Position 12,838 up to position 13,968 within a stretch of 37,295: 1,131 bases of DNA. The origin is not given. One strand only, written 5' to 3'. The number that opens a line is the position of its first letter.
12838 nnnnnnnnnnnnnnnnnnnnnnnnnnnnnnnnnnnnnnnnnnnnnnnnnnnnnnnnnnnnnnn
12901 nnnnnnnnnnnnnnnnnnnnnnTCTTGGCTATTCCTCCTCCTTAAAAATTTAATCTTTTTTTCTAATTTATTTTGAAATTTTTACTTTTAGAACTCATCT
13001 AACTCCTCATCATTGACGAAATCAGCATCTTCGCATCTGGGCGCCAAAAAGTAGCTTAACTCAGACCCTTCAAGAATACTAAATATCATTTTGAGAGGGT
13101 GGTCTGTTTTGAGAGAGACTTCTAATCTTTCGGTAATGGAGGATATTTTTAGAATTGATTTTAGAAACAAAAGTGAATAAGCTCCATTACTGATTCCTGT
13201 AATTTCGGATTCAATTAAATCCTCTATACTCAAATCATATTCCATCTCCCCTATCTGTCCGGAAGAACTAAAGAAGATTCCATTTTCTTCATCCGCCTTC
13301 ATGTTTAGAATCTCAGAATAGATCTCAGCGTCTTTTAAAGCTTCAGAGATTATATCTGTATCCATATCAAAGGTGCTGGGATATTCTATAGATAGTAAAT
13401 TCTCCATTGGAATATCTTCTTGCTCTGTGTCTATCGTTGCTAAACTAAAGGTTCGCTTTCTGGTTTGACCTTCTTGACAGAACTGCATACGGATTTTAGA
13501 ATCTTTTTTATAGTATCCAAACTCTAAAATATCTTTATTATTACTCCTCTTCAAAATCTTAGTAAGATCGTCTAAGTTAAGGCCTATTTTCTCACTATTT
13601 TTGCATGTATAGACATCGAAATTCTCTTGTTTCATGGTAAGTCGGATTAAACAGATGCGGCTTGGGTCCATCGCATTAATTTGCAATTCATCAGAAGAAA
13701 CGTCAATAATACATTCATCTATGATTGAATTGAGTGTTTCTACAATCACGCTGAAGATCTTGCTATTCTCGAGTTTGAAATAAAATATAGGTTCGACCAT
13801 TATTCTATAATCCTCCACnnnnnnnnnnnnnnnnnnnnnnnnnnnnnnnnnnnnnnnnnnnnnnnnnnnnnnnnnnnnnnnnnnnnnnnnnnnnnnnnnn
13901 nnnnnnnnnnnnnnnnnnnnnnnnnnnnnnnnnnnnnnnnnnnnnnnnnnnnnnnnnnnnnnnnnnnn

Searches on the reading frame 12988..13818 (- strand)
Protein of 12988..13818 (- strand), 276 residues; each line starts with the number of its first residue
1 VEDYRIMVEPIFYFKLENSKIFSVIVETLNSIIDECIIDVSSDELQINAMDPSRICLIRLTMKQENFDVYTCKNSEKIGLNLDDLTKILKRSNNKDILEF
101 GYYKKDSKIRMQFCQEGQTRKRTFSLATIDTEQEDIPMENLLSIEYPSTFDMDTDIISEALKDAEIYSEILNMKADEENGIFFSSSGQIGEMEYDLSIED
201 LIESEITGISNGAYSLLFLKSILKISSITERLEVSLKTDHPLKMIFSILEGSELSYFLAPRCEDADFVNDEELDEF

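Call 45: search_protein_families(library=pfam, proteins=[window:12988-13818:-], max_evalue=0.01)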
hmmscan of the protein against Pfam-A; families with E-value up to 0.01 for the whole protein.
window:12988-13818:- (276 aa): 4 families
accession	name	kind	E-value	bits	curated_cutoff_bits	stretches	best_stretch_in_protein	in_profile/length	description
PF00705.23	PCNA_N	-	1.5e-18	67.2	20.3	1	13-134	3-126/127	Proliferating cell nuclear antigen, N-terminal domain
PF02747.20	PCNA_C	-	5.8e-07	30.2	23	1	144-260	5-127/128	Proliferating cell nuclear antigen, C-terminal domain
PF04139.18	Rad9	-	0.00012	22.1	25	1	22-189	1-173/253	Rad9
PF04005.17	Hus1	-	0.0029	17.2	27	1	13-104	4-92/288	Hus1-like protein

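Call 82: find_related_loci(query=window:12988-13818:-, collection=genome_contigs, flank=3000)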
Query window:12988-13818:- (276 aa) in genome_contigs; peptide patterns used: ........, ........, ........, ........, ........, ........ (x = any residue, [..] = any of these).
83 stretches matched a pattern; 35 encode a relative of the query (tblastn E <= 1e-3); 35 distinct loci.
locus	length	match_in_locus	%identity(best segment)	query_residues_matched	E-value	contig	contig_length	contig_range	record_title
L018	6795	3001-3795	65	12-276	3e-108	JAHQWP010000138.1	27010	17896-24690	MAG: Promethearchaeia archaeon isolate ABR11 NODE_375_length_27010_cov_6, whole genome shotgun sequence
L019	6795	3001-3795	65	12-276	6e-108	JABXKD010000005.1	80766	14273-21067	MAG: Promethearchaeota archaeon isolate Hel_238_bin105 NODE_5_length_80766_cov_27.081387, whole genome shotgun sequence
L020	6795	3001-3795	62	12-276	1e-105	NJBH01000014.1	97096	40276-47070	MAG: Promethearchaeota archaeon Loki_b32 113, whole genome shotgun sequence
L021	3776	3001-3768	65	12-267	2e-105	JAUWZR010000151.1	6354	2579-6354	MAG: Promethearchaeota archaeon isolate CSMAG_2741 CSMAG_2741_k141_1019153_length_6354_cov_12.9575, whole genome shotgun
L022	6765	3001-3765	65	12-266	6e-105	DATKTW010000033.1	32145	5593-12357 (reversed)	MAG TPA_asm: Candidatus Nanopelagicaceae bacterium isolate SMAG_U14091 k141_2256315, whole genome shotgun sequence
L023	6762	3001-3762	65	12-265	4e-104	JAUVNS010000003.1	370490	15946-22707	MAG: Promethearchaeota archaeon isolate CSMAG_616 CSMAG_616_k141_291449_length_370490_cov_13.9679, whole genome shotgun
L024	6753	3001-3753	65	12-262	3e-103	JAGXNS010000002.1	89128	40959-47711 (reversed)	MAG: Promethearchaeota archaeon isolate bin49 NODE_2_length_89128_cov_164.317178, whole genome shotgun sequence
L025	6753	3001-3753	65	12-262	6e-103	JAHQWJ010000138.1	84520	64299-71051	MAG: Promethearchaeia archaeon isolate ABR04 NODE_74_length_84520_cov_23, whole genome shotgun sequence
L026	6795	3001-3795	60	12-276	2e-102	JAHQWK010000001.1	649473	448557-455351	MAG: Promethearchaeia archaeon isolate ABR05 NODE_1_length_649473_cov_10, whole genome shotgun sequence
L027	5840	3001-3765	62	5-262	5e-102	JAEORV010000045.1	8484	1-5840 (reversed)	MAG: Promethearchaeota archaeon isolate Yap150.bin8.212 contig-145_20389, whole genome shotgun sequence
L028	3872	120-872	64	12-262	2e-101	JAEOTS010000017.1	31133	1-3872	MAG: Promethearchaeota archaeon isolate YT5_023 k127_3389745, whole genome shotgun sequence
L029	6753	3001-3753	63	12-262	3e-101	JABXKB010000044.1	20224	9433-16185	MAG: Promethearchaeota archaeon isolate Hel_238_bin13 contig-145_4951, whole genome shotgun sequence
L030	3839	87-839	63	12-262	8e-101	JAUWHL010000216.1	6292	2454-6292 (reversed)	MAG: Promethearchaeota archaeon isolate CSMAG_2267 CSMAG_2267_k141_2712590_length_6292_cov_4.9285, whole genome shotgun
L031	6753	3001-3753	62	12-262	3e-100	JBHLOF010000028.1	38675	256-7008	MAG: Promethearchaeota archaeon isolate DZ3M.28 DZ3M.28@2777, whole genome shotgun sequence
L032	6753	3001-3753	63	12-262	3e-100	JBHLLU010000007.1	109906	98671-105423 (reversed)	MAG: Promethearchaeota archaeon isolate DZ1S.191 DZ1S.191@215, whole genome shotgun sequence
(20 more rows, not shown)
